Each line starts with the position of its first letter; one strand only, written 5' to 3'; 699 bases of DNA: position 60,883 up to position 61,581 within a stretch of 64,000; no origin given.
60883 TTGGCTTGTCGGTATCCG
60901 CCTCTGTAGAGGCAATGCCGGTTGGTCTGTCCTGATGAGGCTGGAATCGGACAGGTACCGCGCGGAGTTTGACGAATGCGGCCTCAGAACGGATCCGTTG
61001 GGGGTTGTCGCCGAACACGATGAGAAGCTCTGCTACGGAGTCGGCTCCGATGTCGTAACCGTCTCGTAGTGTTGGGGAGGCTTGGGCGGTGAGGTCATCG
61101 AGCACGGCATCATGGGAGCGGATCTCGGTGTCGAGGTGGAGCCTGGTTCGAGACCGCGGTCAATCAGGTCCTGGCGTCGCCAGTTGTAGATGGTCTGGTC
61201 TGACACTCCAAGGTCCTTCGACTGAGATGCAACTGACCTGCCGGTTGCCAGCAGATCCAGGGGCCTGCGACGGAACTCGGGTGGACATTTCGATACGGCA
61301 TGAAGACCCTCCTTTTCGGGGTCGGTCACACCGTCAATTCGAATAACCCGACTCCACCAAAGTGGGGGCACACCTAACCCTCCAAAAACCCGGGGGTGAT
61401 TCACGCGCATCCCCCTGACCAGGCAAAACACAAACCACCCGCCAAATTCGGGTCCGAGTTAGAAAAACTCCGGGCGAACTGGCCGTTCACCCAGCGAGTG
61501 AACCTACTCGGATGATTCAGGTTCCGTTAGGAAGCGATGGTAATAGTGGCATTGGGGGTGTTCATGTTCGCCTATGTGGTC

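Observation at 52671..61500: tRNA-Val-adjacent ~9 kb low-GC island packed with three ATPase+nuclease-type gene pairs (candidate defense island)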

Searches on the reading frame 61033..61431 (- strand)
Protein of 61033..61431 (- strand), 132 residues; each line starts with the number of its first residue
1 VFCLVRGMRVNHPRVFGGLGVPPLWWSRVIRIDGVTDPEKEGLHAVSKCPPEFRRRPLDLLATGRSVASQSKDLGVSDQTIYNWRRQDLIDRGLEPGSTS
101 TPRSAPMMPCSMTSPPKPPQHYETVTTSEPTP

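Call 4: search_protein_families(library=pfam, proteins=[window:61033-61431:-], max_evalue=0.01)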
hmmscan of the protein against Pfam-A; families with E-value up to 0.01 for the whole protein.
window:61033-61431:- (132 aa): 3 families
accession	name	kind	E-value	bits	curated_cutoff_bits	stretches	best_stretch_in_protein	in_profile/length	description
PF01527.26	HTH_Tnp_1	-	3.2e-06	27.7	24.1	1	50-97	8-56/75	Transposase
PF13384.12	HTH_23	-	0.00026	21.2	24.6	1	58-87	11-40/50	Homeodomain-like domain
PF13551.12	HTH_29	-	0.0028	18.1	28.1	1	58-86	5-34/64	Winged helix-turn helix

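Call 5: search_protein_families(library=padloc, proteins=[window:61033-61431:-], max_evalue=0.01)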
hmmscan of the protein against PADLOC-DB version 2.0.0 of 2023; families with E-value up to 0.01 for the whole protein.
window:61033-61431:- (132 aa): 0 families

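Call 7: search_protein_families(library=ncbifam, proteins=[window:61033-61431:-], max_evalue=0.01)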
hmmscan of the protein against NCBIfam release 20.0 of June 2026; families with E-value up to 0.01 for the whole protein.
window:61033-61431:- (132 aa): 1 family
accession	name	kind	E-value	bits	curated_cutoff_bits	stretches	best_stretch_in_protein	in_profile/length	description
NF047595.1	IS66_ISRel24_TnpA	equivalog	0.00076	20.1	74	1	60-121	17-73/113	IS66-like element accessory protein TnpA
